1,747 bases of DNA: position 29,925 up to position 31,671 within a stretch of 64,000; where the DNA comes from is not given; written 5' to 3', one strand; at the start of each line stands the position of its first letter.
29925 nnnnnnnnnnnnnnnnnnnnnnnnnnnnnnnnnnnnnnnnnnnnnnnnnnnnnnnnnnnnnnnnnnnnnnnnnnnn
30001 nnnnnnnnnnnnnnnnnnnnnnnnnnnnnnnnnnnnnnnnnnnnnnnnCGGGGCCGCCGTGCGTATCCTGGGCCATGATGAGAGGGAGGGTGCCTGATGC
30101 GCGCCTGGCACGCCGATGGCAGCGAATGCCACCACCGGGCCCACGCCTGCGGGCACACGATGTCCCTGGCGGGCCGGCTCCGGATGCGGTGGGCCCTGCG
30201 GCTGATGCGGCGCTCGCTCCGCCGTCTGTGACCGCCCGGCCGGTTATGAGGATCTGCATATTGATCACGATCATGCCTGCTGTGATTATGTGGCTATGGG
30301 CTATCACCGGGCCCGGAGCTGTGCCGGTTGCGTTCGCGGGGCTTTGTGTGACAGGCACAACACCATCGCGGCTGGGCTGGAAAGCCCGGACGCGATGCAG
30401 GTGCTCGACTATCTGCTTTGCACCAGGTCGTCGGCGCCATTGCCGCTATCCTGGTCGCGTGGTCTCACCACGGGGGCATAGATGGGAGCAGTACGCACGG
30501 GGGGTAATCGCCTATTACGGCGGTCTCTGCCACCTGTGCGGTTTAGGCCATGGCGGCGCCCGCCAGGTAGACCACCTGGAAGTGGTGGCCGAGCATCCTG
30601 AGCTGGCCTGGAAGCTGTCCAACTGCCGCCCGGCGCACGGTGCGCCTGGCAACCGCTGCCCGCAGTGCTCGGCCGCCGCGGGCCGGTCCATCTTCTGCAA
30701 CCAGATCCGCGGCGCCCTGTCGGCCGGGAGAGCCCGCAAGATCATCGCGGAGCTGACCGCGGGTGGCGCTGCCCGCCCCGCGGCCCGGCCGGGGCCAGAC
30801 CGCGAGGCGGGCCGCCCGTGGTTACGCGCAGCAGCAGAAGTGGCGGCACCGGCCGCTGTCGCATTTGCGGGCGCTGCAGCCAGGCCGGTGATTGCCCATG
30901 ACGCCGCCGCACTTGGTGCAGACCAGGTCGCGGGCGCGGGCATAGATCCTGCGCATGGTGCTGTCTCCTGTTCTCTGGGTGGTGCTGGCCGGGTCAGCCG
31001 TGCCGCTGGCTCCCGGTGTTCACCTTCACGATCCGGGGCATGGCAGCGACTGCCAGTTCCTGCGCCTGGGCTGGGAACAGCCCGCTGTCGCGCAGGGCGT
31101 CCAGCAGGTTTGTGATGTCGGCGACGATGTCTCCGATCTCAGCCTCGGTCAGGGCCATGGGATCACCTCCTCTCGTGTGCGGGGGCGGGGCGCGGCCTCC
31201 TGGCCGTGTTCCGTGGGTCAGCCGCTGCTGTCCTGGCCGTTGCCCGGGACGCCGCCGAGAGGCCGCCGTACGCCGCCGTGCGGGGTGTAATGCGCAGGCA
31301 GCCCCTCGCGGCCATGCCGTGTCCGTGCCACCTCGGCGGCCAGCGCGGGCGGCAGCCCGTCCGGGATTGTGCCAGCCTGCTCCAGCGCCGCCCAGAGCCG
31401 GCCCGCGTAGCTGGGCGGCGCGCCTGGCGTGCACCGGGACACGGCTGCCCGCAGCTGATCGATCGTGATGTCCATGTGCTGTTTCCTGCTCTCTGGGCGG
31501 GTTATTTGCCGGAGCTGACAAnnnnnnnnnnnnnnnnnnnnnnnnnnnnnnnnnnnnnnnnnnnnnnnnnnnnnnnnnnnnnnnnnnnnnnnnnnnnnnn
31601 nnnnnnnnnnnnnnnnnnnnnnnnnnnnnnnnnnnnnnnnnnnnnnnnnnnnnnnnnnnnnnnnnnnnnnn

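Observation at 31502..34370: Membrane module: SPFH/band-7 protein, small 2-TM partner and DUF2807/DUF4097 beta-helix protein inside a phage-like early operon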

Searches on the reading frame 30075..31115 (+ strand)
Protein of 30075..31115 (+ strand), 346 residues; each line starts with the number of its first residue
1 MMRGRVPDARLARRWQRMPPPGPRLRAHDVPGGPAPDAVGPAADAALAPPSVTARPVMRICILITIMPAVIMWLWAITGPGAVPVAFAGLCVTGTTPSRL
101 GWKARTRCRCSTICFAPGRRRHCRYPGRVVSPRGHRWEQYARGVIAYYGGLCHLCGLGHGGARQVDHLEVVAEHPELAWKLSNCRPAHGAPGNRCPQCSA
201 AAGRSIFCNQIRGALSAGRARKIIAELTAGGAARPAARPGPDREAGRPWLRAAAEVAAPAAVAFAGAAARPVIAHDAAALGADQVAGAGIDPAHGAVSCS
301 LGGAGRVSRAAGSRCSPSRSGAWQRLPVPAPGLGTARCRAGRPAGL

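Call 25: search_protein_families(library=pfam, proteins=[window:30075-31115:+], max_evalue=0.01)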
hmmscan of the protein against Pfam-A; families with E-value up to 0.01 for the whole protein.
window:30075-31115:+ (346 aa): 0 families

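Call 28: search_protein_families(library=phrogs, proteins=[window:30075-31115:+], max_evalue=0.001)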
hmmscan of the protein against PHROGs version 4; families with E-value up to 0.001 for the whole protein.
window:30075-31115:+ (346 aa): 2 families
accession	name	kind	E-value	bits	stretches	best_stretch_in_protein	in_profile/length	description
phrog_144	-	DNA, RNA and nucleotide metabolism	1.5e-05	25.7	1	133-187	68-124/175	HNH endonuclease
phrog_338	-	DNA, RNA and nucleotide metabolism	0.00076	19.9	1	129-188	186-252/340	HNH endonuclease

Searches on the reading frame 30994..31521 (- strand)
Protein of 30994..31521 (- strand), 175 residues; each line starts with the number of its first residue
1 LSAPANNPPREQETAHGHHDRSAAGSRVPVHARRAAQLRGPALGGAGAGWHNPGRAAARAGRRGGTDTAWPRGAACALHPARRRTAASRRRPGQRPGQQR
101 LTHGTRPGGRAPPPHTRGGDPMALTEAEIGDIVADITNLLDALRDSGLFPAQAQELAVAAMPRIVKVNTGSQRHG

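Call 3: search_protein_families(library=pfam, proteins=[window:30994-31521:-], max_evalue=1)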
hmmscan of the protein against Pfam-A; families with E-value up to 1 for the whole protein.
window:30994-31521:- (175 aa): 0 families

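Call 4: search_protein_families(library=phrogs, proteins=[window:30994-31521:-], max_evalue=0.1)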
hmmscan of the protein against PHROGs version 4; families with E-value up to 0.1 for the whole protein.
window:30994-31521:- (175 aa): 0 families
